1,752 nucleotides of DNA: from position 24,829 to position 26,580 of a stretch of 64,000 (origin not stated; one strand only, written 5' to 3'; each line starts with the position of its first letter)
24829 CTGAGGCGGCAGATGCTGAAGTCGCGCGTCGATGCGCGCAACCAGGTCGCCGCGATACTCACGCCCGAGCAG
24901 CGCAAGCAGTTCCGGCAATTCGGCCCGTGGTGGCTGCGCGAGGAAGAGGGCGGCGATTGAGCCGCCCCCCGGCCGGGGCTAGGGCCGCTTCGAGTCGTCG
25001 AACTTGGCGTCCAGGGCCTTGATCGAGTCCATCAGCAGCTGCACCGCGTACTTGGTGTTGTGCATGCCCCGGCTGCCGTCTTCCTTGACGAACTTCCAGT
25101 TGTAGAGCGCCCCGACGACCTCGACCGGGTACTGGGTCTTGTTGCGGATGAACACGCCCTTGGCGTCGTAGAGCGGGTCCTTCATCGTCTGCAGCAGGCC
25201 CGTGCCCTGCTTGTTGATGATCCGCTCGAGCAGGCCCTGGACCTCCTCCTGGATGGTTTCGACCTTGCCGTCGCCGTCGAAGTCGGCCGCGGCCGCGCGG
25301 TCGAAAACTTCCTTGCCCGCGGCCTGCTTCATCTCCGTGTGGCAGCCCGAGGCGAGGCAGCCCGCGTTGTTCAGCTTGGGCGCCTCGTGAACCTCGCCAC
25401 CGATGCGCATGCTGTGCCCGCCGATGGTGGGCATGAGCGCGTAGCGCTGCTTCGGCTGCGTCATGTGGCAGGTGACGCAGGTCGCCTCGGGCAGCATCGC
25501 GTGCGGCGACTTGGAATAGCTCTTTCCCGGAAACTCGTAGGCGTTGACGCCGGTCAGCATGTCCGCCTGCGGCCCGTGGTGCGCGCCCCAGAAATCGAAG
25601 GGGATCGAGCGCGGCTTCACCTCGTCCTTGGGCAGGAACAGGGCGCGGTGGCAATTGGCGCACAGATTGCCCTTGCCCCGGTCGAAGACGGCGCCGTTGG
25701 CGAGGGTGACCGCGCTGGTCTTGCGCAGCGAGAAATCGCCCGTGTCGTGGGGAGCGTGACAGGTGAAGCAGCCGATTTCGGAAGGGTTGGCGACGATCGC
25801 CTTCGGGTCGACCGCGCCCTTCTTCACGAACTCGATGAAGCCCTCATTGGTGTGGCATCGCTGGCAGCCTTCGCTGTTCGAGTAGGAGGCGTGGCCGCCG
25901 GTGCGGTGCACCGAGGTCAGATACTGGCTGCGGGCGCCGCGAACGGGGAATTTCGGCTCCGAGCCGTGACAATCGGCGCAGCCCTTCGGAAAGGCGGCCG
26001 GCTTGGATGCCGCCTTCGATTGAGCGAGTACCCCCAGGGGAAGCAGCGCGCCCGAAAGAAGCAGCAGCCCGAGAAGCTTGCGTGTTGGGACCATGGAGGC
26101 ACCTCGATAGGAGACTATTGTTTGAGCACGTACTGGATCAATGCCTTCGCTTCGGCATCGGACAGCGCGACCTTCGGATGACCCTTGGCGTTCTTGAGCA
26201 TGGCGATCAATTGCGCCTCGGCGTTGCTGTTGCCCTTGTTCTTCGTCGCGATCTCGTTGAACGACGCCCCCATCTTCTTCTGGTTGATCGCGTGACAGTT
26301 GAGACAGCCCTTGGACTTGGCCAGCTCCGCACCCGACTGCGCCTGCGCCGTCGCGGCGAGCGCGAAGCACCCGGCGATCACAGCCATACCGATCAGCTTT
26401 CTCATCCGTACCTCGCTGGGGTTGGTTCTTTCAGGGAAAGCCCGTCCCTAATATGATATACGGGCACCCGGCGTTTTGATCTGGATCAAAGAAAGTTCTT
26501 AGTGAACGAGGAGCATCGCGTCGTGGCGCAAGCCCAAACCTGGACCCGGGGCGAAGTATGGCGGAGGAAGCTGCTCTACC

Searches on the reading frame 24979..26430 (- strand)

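Call 14: search_protein_families(library=pfam, proteins=[window:24979-26430:-])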
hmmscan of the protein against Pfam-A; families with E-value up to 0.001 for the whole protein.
window:24979-26430:- (483 aa): 6 families
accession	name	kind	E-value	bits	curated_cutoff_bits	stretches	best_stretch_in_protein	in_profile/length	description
PF22113.1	Mtrc-MtrF_II-IV_dom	-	3.6e-07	30.3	30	0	147-229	80-167/176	Outer membrane cytochrome MtrC/MtrF-like, domains II/IV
PF14522.11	Cytochrome_C7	-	6.6e-06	26.3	24.8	0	181-262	6-67/67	Cytochrome c7 and related cytochrome c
PF02335.20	Cytochrom_C552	-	1.7e-05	24.4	24.1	0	305-472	235-372/438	Cytochrome c552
PF14537.11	Cytochrom_c3_2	-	4.3e-05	24.3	25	0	150-261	8-78/79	Cytochrome c3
PF03264.19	Cytochrom_NNT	-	0.00026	21.2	24.1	0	117-202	5-81/174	NapC/NirT cytochrome c family, N-terminal region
PF09699.15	Paired_CXXCH_1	-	0.0009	19.3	20.6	0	220-262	7-37/41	Doubled CXXCH motif (Paired_CXXCH_1)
